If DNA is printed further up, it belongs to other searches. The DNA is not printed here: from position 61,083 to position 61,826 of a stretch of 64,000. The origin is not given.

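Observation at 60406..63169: Coupled three-gene operon Prs-like kinase / HAD phosphatase / NAMPT-family enzyme: candidate NAD+ reconstitution module against NAD+-depleting immunity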

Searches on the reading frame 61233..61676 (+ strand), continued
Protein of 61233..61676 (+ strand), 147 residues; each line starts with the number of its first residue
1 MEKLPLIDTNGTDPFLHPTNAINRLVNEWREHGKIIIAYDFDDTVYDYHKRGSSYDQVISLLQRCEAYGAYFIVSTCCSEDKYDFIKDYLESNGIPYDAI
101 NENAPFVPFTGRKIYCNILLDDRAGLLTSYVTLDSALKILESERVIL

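Call 99: find_encoding_contigs(protein=P0114, flank=4000, max_places=2)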
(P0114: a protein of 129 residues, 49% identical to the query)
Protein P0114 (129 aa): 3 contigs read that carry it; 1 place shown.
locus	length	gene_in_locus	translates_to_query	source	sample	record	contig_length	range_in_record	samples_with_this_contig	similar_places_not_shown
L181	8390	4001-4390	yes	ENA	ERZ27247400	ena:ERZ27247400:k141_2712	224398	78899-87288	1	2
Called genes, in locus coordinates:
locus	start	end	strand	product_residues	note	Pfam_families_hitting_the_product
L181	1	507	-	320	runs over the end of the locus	PF03255:ACCA, PF01039:Carboxyl_trans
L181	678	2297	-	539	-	PF00450:Peptidase_S10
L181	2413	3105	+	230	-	PF00293:NUDIX, PF19368:WHD_AraR, PF21906:WHD_NrtR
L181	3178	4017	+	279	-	PF13793:Pribosyltran_N, PF00156:Pribosyltran, PF14572:Pribosyl_synth (weak)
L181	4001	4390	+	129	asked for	-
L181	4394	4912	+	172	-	PF01661:Macro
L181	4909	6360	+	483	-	PF18127:NAMPT_N, PF04095:NAPRTase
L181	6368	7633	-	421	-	PF01663:Phosphodiest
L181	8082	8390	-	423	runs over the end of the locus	PF07394:DUF1501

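Call 102: search_solved_structures(query=L122:6179-7075:+, max_evalue=0.001)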
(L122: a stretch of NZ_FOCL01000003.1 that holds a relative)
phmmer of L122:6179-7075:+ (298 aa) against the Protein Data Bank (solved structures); distinct sequences matched with E-value up to 0.001: 4.
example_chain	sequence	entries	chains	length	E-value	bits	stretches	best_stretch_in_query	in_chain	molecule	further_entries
2qjt_B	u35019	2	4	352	2.3e-10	43.2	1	4-140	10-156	Nicotinamide-nucleotide adenylyltransferase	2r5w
3q1p_A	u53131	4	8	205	4.8e-05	25.7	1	160-290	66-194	Phosphohydrolase (MutT/nudix family protein)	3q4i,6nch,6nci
2qjo_A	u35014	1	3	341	9.9e-05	24.7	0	3-136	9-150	Bifunctional NMN adenylyltransferase/Nudix hydrolase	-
4hfq_A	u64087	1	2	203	0.00014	24.1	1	161-288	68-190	MutT/nudix family protein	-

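Call 103: search_solved_structures(query=L122:8528-9466:+, max_evalue=0.001)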
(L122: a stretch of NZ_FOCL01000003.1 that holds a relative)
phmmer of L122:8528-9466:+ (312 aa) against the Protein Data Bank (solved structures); distinct sequences matched with E-value up to 0.001: 31.
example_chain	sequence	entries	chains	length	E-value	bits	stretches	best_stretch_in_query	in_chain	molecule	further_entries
6asv_A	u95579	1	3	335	1.6e-30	109.8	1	11-308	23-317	Ribose-phosphate pyrophosphokinase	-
4s2u_A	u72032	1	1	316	2.6e-30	109.1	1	14-308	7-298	Ribose-phosphate pyrophosphokinase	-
7xmu_A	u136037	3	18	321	2.7e-30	109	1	14-308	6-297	Ribose-phosphate pyrophosphokinase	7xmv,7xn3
3dah_A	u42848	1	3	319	4.1e-29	105.1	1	20-286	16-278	Ribose-phosphate pyrophosphokinase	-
6nfe_A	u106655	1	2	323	3.7e-27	98.7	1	20-306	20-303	Ribose-phosphate pyrophosphokinase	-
3mbi_A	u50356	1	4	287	5.5e-27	98.1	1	42-271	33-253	Ribose-phosphate pyrophosphokinase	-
3lpn_A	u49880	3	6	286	5.5e-27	98.1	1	42-271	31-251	Ribose-phosphate pyrophosphokinase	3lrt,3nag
4twb_A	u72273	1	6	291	2.2e-25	92.9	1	37-293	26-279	Ribose-phosphate pyrophosphokinase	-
5t3o_A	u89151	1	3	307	1.8e-24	89.8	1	73-296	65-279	Ribose-phosphate pyrophosphokinase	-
7pn0_A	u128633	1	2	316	2e-24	89.7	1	73-296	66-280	Ribose-phosphate pyrophosphokinase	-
8yi9_A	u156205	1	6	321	2.9e-24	89.2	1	13-285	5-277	Isoform 2 of Ribose-phosphate pyrophosphokinase 2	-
8ypy_A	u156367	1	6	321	3.1e-24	89.1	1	13-285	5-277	Isoform 2 of Ribose-phosphate pyrophosphokinase 2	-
1dkr_A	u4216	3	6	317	4.4e-24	88.6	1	14-285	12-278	PHOSPHORIBOSYL PYROPHOSPHATE SYNTHETASE | PROTEIN (PHOSPHORIBOSYL PYROPHOSPHATE SYNTHETASE) | RIBOSE-PHOSPHATE PYROPHOSPHOKINASE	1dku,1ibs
7yk1_A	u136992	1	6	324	5.6e-24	88.2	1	13-285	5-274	Ribose-phosphate pyrophosphokinase 2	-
8yq0_A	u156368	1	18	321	7.2e-24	87.9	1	14-283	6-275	Ribose-phosphate pyrophosphokinase 1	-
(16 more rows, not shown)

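Call 104: search_solved_structures(query=L122:9535-9954:+, max_evalue=0.01)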
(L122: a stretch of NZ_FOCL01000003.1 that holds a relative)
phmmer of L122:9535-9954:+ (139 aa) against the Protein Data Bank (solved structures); distinct sequences matched with E-value up to 0.01: 0.

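Call 105: search_solved_structures(query=L122:10381-10764:+, max_evalue=0.01)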
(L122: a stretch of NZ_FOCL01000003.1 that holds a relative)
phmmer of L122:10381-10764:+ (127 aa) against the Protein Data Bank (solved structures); distinct sequences matched with E-value up to 0.01: 0.

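Call 106: search_solved_structures(query=L122:5136-5876:+, max_evalue=0.001)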
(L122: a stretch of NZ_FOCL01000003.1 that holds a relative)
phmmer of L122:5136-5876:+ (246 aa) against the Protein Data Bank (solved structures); distinct sequences matched with E-value up to 0.001: 24.
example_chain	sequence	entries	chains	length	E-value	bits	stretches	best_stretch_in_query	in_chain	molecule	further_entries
5bs6_A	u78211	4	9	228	1.4e-47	165.6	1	27-235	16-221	transcriptional regulator AraR | transcriptional factor AraR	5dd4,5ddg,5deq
2fml_A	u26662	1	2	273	6e-36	127.6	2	20-139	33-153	MutT/nudix family protein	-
3gz5_A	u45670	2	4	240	2.6e-32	115.7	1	27-230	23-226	MutT/nudix family protein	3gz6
3gz8_A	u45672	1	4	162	8e-23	84.6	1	27-164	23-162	MutT/nudix family protein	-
7q91_A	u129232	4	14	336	5.1e-18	68.9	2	141-231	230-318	NADQ transcription factor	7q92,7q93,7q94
3i9x_A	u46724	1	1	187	7.4e-18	68.4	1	38-158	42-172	mutT/nudix family protein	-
2yyh_A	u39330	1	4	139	2.4e-14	56.9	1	27-151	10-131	8-OXO-dGTPase domain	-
2qjt_B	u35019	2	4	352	2.3e-11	47.1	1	43-158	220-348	Nicotinamide-nucleotide adenylyltransferase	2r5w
3id9_A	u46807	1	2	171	8.2e-09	38.8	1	41-112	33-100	MutT/NUDIX family protein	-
2qjo_A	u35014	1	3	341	3.5e-07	33.5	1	43-142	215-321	Bifunctional NMN adenylyltransferase/Nudix hydrolase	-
3gg6_A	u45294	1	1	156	1.6e-05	28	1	29-142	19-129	Nucleoside diphosphate-linked moiety X motif 18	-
3cng_A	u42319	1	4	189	1.9e-05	27.8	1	20-95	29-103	NUDIX hydrolase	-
3grn_A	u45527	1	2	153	8.9e-05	25.6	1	43-140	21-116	MutT related protein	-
4dyw_A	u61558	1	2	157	0.00017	24.6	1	43-88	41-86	MutT/NUDIX family protein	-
5zrc_A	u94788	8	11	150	0.00027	24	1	39-93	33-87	Putative mutator protein MutT2/NUDIX hydrolase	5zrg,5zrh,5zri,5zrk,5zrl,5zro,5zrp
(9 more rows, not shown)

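Call 109: fold_search(model_id=the predicted structure, library=viral)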
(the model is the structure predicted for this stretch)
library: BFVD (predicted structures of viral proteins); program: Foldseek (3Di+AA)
matches with E <= 10: 860; with E <= 0.001: 11
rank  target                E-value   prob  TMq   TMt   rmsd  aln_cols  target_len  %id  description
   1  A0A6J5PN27            1.4e-11  1.00  0.78  0.79   3.5       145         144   32  HAD-like domain containing protein [uncultured Caudovirales phage]
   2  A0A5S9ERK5            4.3e-08  1.00  0.73  0.85   2.2       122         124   22  Uncharacterized protein [Tenacibaculum phage PTm1]
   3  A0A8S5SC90            2.5e-05  1.00  0.54  0.53   2.5        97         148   30  Nucleotidase 5'-nucleotidase [Siphoviridae sp. ctdvJ3]
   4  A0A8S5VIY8            3.4e-05  1.00  0.54  0.66   2.5        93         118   32  (no name in the UniProt tables at hand)
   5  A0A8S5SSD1            4.7e-05  1.00  0.57  0.56   2.5       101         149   27  Acid phosphatase [Myoviridae sp. ct2Qy24]
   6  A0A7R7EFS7            7.4e-05  1.00  0.52  0.48   8.6       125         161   27  (no name in the UniProt tables at hand)
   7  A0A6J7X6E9            1.3e-04  1.00  0.48  0.54   4.0        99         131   22  Polynucleotide kinase PNKP phosphatase domain-containing protein [uncultured Caudovirales phage]
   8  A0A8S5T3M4            2.6e-04  1.00  0.50  0.56   4.1       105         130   19  Nucleotidase 5'-nucleotidase [Myoviridae sp. ctqfO1]
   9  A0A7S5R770            3.4e-04  1.00  0.55  0.35  13.2       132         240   20  (no name in the UniProt tables at hand)
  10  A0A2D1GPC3            3.6e-04  1.00  0.54  0.26   2.7        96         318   23  Head maturation protease [Lactobacillus phage LJ]
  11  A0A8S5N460            7.8e-04  1.00  0.56  0.63   5.3       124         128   21  Nucleotidase 5'-nucleotidase [Podoviridae sp. ctiJY10]
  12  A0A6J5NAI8            1.3e-03  1.00  0.39  0.11  14.2        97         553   14  Prohead protease [uncultured Caudovirales phage]
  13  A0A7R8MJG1            1.7e-03  1.00  0.53  0.28   2.6        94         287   28  Gp95 [Klebsiella phage vB_KvM-Eowyn]
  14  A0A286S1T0            1.7e-03  1.00  0.46  0.22   9.3       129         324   21  Polynucleotide kinase [Arthrobacter phage Molivia]
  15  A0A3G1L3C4            2.0e-03  1.00  0.52  0.65   4.2       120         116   18  Capsule biosynthesis phosphatase [Synechococcus phage S-CBWM1]
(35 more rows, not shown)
